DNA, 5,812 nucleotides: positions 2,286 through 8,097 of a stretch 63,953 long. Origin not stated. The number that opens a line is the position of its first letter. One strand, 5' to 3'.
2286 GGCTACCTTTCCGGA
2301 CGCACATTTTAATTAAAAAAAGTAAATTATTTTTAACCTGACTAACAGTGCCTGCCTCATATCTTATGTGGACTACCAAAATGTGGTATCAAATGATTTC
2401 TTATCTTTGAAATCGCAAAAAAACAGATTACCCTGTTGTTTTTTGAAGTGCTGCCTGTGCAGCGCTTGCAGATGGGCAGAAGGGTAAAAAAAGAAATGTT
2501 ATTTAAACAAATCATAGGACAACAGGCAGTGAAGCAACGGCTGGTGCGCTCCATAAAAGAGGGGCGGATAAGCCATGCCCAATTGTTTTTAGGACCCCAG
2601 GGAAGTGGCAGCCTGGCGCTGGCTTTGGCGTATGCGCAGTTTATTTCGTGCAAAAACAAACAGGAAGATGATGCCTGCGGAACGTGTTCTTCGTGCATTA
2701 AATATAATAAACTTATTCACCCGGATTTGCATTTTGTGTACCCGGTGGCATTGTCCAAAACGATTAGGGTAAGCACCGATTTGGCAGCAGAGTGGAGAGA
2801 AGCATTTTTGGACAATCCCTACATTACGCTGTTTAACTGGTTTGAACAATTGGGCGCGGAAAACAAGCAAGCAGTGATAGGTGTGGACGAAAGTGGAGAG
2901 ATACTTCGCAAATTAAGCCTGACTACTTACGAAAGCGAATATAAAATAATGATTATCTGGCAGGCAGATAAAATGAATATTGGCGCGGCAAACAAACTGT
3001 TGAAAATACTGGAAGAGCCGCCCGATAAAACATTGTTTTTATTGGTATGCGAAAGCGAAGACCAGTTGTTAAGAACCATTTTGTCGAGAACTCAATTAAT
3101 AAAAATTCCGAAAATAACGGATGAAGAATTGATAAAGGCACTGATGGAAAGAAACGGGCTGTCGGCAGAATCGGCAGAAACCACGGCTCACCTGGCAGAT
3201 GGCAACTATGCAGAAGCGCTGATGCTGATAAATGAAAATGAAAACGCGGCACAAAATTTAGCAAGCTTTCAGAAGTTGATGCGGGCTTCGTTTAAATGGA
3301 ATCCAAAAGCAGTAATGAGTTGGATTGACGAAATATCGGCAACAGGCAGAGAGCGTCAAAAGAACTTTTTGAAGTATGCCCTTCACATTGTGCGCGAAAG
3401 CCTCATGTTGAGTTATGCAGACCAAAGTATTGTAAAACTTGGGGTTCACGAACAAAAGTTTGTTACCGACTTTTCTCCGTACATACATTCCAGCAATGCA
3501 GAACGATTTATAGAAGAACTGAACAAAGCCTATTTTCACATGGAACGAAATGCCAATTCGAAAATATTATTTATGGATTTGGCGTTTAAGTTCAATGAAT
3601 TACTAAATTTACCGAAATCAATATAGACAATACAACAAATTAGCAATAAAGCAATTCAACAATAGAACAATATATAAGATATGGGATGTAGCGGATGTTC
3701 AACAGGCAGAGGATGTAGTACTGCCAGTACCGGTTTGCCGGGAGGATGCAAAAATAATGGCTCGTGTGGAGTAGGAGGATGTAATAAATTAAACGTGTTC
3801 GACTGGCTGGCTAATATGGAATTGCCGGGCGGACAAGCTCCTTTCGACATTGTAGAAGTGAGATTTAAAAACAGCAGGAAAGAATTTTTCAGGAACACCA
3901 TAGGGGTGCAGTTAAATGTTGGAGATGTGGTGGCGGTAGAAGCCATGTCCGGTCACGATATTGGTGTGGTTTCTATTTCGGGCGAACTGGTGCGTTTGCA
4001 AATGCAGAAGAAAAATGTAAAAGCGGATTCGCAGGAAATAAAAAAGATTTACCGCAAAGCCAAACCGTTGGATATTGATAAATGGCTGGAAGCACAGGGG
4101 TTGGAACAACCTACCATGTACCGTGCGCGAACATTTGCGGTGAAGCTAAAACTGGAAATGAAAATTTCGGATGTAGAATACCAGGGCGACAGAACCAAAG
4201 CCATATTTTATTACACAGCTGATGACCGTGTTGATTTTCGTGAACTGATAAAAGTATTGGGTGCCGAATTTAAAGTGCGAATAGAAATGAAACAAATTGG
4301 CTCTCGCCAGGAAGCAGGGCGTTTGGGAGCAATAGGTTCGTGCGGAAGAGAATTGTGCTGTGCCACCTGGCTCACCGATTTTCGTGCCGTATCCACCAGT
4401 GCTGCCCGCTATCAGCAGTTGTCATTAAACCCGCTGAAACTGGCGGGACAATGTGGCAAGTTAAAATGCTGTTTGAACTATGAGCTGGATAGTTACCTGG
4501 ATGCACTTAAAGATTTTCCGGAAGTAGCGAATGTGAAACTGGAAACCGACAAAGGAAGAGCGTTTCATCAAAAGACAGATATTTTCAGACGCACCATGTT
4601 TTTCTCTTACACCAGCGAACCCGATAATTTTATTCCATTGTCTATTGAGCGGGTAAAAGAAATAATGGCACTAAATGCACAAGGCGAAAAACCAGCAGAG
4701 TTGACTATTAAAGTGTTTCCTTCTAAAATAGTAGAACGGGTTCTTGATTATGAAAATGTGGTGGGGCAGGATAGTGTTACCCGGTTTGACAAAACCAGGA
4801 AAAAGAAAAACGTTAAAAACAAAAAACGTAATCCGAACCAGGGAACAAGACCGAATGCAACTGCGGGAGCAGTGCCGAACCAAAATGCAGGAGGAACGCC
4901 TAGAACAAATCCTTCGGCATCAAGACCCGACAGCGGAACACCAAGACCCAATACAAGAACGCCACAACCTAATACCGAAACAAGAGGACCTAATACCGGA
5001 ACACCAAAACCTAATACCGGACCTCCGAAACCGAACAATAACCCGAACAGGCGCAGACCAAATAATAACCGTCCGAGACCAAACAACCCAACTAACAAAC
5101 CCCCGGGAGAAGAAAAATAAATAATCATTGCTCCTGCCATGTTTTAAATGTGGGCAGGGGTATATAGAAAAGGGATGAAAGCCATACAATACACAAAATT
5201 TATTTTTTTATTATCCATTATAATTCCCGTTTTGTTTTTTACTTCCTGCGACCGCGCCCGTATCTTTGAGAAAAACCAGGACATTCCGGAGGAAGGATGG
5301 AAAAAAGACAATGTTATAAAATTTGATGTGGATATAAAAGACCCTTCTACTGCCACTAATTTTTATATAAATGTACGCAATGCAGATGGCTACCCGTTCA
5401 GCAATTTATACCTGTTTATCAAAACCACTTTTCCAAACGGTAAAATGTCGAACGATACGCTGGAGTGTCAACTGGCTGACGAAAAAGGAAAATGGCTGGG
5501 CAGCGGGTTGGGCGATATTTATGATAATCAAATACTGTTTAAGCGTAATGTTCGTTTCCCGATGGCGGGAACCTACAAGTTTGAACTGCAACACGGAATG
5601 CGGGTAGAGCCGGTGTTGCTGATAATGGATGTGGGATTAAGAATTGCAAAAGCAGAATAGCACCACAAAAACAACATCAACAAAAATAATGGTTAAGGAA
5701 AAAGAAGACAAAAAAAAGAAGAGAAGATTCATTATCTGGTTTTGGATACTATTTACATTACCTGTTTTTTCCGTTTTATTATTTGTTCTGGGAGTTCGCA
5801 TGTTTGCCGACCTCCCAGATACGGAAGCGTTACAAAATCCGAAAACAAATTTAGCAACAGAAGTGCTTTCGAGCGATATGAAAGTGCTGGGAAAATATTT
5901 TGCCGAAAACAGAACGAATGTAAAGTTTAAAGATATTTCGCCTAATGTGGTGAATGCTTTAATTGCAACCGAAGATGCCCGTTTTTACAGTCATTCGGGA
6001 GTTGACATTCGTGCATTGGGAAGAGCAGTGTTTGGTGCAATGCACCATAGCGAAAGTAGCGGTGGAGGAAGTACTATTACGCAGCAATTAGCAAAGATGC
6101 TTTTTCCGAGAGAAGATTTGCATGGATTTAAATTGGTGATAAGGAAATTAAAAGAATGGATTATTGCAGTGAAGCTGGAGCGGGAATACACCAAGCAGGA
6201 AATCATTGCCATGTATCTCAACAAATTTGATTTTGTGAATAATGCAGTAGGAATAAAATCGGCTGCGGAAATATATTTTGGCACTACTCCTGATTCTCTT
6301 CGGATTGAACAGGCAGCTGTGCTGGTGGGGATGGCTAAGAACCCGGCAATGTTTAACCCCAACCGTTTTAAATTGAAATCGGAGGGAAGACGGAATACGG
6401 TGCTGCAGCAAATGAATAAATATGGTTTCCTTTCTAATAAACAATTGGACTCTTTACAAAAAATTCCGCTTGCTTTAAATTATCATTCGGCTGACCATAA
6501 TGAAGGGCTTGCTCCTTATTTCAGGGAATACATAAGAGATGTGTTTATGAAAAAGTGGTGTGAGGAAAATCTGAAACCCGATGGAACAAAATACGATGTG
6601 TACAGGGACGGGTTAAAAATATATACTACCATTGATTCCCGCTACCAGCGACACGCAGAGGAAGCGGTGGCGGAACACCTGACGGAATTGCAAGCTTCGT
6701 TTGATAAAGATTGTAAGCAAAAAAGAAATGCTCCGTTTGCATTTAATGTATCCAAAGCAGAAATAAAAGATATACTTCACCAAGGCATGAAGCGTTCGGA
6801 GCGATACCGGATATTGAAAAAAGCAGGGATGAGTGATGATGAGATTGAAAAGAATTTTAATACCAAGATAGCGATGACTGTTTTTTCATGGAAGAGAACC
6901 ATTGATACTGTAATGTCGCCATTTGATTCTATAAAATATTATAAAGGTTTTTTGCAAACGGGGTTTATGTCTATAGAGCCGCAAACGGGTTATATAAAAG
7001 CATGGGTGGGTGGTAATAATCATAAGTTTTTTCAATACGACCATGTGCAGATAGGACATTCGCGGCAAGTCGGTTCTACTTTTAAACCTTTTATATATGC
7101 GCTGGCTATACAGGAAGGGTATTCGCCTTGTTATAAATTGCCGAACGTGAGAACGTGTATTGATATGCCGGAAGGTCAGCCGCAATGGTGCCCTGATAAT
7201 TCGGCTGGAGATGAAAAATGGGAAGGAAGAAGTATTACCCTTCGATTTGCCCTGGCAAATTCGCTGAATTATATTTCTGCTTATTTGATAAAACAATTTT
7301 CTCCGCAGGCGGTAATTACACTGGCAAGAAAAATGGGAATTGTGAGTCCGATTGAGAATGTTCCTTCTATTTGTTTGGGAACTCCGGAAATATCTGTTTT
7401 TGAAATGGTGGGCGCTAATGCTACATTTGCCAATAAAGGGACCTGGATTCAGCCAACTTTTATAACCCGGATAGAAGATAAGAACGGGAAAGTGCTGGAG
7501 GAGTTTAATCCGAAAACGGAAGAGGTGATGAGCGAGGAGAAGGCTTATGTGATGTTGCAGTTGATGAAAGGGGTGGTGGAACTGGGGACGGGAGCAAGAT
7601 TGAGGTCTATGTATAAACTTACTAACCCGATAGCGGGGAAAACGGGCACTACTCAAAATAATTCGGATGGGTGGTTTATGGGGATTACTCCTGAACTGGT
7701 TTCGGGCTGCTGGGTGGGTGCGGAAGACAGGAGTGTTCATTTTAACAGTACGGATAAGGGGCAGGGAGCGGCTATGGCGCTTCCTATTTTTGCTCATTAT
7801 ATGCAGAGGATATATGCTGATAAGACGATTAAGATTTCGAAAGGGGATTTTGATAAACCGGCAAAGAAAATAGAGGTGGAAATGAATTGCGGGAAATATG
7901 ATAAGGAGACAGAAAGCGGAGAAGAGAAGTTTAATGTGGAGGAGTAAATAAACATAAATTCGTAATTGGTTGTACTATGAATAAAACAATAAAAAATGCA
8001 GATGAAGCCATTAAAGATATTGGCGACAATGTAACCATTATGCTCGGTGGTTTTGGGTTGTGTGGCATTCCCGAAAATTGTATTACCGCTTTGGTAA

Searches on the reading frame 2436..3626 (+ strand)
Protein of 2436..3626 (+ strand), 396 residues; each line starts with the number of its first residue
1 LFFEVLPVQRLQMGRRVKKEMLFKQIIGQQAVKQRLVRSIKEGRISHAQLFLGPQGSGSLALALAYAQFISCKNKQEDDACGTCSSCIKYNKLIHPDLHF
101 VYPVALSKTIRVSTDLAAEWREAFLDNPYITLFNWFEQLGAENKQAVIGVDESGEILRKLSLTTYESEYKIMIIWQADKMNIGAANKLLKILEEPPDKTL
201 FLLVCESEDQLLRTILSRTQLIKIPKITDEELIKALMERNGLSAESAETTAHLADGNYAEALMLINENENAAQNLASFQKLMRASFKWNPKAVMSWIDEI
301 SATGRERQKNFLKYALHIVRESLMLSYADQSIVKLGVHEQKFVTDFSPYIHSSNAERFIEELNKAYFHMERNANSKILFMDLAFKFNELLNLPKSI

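Call 7: search_protein_families(library=pfam, proteins=[window:2436-3626:+], max_evalue=0.001)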
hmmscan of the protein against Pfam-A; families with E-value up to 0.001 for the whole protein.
window:2436-3626:+ (396 aa): 1 family
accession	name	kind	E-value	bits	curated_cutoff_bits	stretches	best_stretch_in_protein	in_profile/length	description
PF13177.12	DNA_pol3_delta2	-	4.7e-46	157.2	27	1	29-227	2-160/161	DNA polymerase III, delta subunit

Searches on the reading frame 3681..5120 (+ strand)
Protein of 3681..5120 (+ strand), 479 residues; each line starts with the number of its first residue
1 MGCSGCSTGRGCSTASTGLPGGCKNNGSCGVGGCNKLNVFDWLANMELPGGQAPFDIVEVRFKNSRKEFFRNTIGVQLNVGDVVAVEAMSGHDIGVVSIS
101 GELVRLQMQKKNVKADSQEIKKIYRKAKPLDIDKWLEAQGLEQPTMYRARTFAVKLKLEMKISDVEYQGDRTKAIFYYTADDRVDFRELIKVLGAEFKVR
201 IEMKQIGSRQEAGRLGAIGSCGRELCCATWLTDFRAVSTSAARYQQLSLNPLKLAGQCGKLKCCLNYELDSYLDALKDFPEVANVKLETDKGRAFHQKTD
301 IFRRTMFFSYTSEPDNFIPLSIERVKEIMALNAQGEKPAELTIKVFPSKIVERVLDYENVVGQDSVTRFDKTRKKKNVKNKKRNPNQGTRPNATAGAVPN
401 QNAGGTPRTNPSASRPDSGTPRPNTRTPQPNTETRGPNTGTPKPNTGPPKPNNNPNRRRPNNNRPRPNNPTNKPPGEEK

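Call 7: search_protein_families(library=pfam, proteins=[window:3681-5120:+], max_evalue=0.001)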
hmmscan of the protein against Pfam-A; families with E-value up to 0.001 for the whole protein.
window:3681-5120:+ (479 aa): 1 family
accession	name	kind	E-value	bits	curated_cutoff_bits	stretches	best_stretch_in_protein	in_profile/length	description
PF04468.17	PSP1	-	1.9e-29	102.2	27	1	121-206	1-86/86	PSP1 C-terminal conserved region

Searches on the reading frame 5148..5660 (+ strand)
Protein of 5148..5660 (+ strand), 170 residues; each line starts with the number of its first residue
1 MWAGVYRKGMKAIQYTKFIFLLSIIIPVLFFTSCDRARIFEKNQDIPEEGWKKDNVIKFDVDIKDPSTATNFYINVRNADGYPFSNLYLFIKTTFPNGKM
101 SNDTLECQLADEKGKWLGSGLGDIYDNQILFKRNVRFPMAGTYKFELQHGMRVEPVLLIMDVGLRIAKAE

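Call 7: search_protein_families(library=pfam, proteins=[window:5148-5660:+], max_evalue=0.001)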
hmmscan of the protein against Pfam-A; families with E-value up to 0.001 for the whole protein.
window:5148-5660:+ (170 aa): 1 family
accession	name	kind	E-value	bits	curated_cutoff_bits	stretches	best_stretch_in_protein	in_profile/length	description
PF14109.11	GldH_lipo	-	4.1e-43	147.7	27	1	39-166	2-129/129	GldH lipoprotein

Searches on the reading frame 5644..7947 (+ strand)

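Call 7: search_protein_families(library=pfam, proteins=[window:5644-7947:+], max_evalue=0.001)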
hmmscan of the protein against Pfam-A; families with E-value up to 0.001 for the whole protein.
window:5644-7947:+ (767 aa): 2 families
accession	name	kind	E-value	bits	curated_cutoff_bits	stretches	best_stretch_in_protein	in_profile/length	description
PF00912.28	Transgly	-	2.5e-57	193.6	27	1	81-257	4-177/178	Transglycosylase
PF00905.27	Transpeptidase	-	7.5e-19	68.5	22.1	1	442-683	4-266/299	Penicillin binding protein transpeptidase domain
